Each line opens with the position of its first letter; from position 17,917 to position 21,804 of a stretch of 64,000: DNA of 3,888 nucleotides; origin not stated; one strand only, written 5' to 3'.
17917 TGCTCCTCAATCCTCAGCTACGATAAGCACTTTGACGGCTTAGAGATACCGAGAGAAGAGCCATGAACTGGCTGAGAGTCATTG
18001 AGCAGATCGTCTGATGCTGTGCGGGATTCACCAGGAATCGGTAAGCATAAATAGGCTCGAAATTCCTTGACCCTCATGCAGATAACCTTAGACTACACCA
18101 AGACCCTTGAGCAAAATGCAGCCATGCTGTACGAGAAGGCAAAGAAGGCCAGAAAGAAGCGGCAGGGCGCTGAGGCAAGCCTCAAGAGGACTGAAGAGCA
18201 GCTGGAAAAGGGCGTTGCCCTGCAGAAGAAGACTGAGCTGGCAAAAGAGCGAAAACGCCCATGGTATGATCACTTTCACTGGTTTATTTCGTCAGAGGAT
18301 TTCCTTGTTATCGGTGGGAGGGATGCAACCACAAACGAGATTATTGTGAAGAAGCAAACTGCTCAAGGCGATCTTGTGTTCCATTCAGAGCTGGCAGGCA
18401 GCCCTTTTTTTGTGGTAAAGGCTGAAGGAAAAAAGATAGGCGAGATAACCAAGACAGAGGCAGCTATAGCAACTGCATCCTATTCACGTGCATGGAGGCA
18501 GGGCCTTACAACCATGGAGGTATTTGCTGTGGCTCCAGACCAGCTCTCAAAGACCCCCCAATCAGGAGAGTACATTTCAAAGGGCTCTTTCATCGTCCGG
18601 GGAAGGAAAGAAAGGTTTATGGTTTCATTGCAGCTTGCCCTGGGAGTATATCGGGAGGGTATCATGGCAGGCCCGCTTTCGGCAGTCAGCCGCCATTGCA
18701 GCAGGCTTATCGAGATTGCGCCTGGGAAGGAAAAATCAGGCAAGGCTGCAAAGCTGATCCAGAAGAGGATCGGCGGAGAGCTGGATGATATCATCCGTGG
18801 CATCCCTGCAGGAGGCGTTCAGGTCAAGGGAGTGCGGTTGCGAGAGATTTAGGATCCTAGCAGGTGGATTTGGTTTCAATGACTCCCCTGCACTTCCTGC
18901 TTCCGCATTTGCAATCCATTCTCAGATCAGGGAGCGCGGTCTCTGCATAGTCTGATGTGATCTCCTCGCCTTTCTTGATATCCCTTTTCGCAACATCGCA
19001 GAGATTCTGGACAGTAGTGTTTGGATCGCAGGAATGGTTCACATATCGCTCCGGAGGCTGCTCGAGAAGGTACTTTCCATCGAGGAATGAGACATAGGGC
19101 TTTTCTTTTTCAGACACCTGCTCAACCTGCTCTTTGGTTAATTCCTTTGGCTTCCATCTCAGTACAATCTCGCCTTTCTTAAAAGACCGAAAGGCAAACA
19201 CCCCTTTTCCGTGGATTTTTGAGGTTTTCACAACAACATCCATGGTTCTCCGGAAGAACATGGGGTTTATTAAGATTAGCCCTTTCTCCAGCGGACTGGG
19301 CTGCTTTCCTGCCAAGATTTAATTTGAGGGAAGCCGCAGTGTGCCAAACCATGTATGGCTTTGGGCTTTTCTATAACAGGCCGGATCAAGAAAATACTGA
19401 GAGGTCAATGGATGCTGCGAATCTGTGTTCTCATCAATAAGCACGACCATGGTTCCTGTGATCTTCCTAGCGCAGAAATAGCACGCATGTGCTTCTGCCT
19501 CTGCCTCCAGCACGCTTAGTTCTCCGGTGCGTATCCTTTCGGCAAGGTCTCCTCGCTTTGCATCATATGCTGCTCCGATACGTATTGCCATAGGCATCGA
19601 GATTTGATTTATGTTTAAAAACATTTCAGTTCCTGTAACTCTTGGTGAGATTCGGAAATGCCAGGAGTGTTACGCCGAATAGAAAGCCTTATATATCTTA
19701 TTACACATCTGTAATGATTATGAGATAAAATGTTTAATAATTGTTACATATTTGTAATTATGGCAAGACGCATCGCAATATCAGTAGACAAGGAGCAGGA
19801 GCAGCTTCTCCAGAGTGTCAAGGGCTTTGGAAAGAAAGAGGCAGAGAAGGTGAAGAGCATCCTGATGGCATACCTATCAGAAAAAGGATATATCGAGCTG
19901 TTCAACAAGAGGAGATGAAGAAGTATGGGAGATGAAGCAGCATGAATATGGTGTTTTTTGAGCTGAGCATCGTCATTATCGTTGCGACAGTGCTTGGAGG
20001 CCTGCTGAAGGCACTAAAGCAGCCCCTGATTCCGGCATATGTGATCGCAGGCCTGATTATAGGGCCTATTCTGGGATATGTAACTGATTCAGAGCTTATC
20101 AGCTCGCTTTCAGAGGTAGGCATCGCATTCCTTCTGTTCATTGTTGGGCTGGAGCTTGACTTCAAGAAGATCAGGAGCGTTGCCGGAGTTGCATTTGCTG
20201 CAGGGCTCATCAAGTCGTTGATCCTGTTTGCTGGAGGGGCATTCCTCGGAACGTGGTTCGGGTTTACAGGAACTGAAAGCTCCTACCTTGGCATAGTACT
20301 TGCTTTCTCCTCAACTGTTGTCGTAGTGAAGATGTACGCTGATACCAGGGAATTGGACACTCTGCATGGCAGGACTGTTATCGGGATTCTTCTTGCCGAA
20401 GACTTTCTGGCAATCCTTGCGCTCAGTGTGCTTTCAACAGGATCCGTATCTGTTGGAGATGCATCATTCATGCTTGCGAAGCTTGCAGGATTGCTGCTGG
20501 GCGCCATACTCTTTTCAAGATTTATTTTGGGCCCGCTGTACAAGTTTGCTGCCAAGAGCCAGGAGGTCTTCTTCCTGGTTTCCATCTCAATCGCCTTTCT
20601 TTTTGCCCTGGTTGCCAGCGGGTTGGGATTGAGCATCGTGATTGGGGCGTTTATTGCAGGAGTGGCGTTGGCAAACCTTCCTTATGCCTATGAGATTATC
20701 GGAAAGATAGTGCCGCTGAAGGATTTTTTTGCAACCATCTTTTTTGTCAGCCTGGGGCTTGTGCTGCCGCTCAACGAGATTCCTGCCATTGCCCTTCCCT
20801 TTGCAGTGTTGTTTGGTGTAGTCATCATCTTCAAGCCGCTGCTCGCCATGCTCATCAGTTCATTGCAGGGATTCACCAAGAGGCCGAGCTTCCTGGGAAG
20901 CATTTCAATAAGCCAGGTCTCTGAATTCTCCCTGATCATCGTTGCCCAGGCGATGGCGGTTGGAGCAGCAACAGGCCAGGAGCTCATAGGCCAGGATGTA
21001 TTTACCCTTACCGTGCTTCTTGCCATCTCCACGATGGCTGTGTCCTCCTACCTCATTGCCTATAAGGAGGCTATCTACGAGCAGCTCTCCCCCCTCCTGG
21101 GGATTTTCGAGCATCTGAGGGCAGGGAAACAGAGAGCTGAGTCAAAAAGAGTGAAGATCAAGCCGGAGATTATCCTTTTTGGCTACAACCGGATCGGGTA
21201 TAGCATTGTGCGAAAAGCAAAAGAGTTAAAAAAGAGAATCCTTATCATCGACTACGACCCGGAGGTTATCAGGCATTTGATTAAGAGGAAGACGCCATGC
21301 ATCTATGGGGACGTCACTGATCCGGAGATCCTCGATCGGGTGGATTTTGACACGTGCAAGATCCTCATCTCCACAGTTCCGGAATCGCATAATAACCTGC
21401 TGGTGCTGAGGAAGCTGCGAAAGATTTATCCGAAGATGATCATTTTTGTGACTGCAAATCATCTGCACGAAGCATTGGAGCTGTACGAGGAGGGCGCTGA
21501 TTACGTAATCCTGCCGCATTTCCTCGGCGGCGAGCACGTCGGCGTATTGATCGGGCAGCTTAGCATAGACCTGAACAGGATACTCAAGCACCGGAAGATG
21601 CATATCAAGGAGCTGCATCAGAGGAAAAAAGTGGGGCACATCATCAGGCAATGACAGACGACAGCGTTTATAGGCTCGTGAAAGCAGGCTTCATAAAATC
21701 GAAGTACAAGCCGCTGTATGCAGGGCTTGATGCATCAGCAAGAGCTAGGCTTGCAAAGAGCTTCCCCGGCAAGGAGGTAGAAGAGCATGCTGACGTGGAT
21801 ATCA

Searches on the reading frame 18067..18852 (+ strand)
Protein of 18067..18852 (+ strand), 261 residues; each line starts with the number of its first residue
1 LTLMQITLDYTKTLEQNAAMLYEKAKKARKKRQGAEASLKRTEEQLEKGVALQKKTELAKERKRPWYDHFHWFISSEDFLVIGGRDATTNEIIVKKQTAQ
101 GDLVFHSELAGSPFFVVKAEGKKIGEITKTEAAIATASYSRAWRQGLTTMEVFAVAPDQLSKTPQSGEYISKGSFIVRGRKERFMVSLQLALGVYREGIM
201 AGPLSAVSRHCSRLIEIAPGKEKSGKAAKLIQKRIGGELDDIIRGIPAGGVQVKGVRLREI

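Call 20: search_protein_families(library=pfam, proteins=[window:18067-18852:+], max_evalue=0.001)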
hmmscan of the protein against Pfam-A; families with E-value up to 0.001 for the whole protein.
window:18067-18852:+ (261 aa): 2 families
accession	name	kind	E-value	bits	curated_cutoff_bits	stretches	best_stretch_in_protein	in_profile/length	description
PF05670.18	NFACT-R_1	-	1.5e-30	106.5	29.8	1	70-179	2-112/112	NFACT protein RNA binding domain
PF05833.16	NFACT_N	-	4e-06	26.3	31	1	4-59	369-424/456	NFACT N-terminal and middle domains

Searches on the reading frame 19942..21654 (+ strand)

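Call 20: search_protein_families(library=pfam, proteins=[window:19942-21654:+], max_evalue=0.001)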
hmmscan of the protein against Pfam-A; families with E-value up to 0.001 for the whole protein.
window:19942-21654:+ (570 aa): 2 families
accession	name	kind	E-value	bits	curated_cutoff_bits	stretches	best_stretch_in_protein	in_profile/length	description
PF00999.27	Na_H_Exchanger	-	8.5e-50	170.1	26.2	1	14-368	3-365/375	Sodium/hydrogen exchanger, transmembrane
PF02254.24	TrkA_N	-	2.3e-22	79.9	23.8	1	410-525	1-116/116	TrkA-N domain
